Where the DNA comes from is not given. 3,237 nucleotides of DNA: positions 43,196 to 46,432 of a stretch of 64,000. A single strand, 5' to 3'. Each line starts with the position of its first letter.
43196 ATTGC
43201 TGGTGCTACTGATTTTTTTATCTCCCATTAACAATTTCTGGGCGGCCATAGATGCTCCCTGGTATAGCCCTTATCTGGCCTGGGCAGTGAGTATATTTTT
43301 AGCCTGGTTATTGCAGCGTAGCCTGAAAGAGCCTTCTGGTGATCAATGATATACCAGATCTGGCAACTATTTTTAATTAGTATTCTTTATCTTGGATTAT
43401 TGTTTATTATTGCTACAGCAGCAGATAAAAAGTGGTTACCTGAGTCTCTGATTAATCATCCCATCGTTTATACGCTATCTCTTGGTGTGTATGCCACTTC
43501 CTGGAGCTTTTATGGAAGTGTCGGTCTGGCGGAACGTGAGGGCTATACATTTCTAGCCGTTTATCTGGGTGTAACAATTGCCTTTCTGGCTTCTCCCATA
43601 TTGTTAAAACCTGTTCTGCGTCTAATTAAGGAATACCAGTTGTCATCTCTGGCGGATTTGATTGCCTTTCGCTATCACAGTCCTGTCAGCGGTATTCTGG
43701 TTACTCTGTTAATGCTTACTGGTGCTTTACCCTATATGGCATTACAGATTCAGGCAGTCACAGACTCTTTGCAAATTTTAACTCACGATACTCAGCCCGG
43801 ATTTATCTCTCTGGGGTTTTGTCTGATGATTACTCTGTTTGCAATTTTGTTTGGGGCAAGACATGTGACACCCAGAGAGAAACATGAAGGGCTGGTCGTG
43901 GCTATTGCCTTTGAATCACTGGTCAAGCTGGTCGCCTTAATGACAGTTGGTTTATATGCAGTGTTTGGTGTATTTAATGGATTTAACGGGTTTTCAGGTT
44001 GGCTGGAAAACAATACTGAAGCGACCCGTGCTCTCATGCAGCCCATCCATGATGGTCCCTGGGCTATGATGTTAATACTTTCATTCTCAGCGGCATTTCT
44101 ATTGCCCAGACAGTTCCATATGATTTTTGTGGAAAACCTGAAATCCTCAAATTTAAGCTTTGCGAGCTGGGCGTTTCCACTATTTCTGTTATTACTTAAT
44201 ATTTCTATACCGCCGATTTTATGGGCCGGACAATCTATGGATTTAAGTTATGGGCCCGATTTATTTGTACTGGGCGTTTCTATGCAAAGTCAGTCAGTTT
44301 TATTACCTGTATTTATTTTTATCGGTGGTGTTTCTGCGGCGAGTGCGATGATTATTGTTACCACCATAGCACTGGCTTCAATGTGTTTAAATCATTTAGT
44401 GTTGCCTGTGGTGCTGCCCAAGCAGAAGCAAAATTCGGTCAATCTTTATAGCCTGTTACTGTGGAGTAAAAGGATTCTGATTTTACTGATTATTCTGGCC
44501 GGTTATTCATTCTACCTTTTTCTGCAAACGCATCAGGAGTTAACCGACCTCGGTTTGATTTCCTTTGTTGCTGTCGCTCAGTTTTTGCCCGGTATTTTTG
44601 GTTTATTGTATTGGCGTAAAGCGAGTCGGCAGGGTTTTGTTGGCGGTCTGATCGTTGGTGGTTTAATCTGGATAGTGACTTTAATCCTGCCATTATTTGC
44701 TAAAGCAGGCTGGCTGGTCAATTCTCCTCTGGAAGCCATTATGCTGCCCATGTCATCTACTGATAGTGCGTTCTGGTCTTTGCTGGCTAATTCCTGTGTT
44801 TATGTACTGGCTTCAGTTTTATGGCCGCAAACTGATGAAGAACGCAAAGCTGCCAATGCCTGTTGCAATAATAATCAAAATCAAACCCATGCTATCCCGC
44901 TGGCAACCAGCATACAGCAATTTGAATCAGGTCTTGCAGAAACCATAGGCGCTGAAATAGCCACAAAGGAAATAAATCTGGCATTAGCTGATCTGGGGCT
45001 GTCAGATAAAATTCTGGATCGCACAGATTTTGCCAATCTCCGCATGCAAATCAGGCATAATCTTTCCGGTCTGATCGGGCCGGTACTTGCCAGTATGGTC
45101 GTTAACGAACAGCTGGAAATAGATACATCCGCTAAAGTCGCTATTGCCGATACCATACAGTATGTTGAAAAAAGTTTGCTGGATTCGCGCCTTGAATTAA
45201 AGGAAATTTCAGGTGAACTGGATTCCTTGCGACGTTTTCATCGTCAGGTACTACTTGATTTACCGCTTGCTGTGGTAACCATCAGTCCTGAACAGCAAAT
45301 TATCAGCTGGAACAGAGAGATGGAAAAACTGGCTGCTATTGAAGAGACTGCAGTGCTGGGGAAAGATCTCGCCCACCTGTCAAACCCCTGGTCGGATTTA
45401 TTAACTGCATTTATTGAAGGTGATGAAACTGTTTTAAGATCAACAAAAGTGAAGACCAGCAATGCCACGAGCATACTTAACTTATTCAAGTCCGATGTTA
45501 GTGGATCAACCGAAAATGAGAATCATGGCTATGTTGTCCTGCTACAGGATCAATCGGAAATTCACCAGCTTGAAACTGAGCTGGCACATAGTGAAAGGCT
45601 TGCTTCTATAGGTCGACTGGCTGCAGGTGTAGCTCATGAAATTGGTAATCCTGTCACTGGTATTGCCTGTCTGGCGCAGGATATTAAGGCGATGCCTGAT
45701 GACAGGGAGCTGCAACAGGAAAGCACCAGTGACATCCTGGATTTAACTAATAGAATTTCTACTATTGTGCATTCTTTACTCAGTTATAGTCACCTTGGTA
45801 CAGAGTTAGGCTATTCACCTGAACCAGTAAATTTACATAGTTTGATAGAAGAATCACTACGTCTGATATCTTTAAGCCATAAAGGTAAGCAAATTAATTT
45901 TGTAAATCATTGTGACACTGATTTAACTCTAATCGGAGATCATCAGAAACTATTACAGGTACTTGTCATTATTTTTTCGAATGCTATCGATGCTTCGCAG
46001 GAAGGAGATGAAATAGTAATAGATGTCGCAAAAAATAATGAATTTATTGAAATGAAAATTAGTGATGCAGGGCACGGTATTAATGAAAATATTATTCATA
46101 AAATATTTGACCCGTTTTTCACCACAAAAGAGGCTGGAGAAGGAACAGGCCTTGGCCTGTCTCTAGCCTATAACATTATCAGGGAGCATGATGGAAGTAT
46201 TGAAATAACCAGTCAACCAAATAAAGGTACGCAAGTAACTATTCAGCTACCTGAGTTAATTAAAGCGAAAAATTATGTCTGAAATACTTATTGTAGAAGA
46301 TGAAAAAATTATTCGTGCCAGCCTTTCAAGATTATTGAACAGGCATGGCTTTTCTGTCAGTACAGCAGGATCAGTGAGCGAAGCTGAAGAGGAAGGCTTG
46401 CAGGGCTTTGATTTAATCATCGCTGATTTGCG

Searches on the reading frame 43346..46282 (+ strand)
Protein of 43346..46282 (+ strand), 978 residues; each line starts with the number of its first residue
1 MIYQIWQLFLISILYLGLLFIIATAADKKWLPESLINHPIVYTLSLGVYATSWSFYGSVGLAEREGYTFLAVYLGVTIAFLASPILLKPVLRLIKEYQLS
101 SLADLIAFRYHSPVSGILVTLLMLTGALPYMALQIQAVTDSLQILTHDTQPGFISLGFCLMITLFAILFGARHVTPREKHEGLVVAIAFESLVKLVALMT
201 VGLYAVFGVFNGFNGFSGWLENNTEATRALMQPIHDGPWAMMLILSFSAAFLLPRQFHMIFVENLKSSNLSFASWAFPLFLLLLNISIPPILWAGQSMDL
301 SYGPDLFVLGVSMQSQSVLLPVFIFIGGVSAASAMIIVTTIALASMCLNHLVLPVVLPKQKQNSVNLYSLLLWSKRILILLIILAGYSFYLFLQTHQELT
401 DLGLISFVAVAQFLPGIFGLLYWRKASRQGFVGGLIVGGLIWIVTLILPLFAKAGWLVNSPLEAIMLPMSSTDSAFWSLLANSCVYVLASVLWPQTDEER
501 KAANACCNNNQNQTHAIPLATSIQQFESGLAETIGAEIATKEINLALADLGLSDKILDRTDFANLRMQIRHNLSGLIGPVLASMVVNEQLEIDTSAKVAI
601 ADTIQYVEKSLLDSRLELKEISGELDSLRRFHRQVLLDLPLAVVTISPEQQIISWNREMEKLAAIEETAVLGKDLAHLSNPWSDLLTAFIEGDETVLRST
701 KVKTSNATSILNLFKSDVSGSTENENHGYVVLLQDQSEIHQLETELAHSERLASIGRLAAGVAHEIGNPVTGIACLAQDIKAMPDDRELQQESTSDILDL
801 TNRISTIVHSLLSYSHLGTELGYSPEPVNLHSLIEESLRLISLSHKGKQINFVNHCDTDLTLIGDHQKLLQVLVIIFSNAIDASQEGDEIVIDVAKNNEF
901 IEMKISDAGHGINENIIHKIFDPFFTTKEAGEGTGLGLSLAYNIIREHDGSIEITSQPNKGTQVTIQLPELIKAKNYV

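Call 23: search_protein_families(library=ncbifam, proteins=[window:43346-46282:+], max_evalue=1e-10)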
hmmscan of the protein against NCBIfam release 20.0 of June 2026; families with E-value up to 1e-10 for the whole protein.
window:43346-46282:+ (978 aa): 69 families (the best 25 are shown)
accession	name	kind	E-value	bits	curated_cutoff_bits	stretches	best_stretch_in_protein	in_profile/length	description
NF008468.0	PRK11360.1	equivalog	3.3e-70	237.2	646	1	623-973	261-611/616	two-component system sensor histidine kinase AtoS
NF007688.0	PRK10364.1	equivalog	4.6e-47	160.8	479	1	739-975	224-456/460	two-component system sensor histidine kinase ZraS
NF046044.1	PnpS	equivalog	1.5e-44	152.6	400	1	593-969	18-390/390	two-component system histidine kinase PnpS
NF010411.0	PRK13837.1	equivalog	3.1e-43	147.9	647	1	729-971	424-676/828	two-component system VirA-like sensor kinase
NF052574.1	HisKinEspCMyxo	equivalog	3.6e-39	134.6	1200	1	713-970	376-637/785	serine histidine kinase EspC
NF047497.1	HK_LIC_12097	equivalog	2.8e-37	128.3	500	1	726-969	121-365/367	LIC_12097 family sensor histidine kinase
NF046020.1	HisKinCckABruc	equivalog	1e-36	126.2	1000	1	700-975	424-712/868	cell cycle histidine kinase CckA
NF033092.0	HK_WalK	equivalog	7.8e-35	120.5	725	1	608-969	236-593/594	cell wall metabolism sensor histidine kinase WalK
NF053867.1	SprKinKinDBac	equivalog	4.7e-34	117.7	775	1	741-970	272-497/500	sporulation kinase KinD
NF047466.1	hybrid_RR_LvrB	exception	6.3e-33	114.5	500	1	730-970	127-376/377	hybrid histidine kinase/response regulator LvrB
NF038348.1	T2SS_HK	subfamily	8.6e-33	113.6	450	1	798-969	405-572/574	histidine kinase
TIGR02966.1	phoR_proteo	equivalog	6e-32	111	334.2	1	633-967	9-332/333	phosphate regulon sensor histidine kinase PhoR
NF046026.1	HisKinCckACaul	equivalog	3.8e-30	104.6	1000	1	899-974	461-536/678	cell cycle histidine kinase CckA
NF008312.0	PRK11100.1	equivalog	7.7e-30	104.1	356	1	755-970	256-474/477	two-component system sensor histidine kinase CreC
NF052573.1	HisKinEspAMyxo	equivalog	3.3e-29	101.5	1400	1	639-969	263-610/755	serine histidine kinase EspA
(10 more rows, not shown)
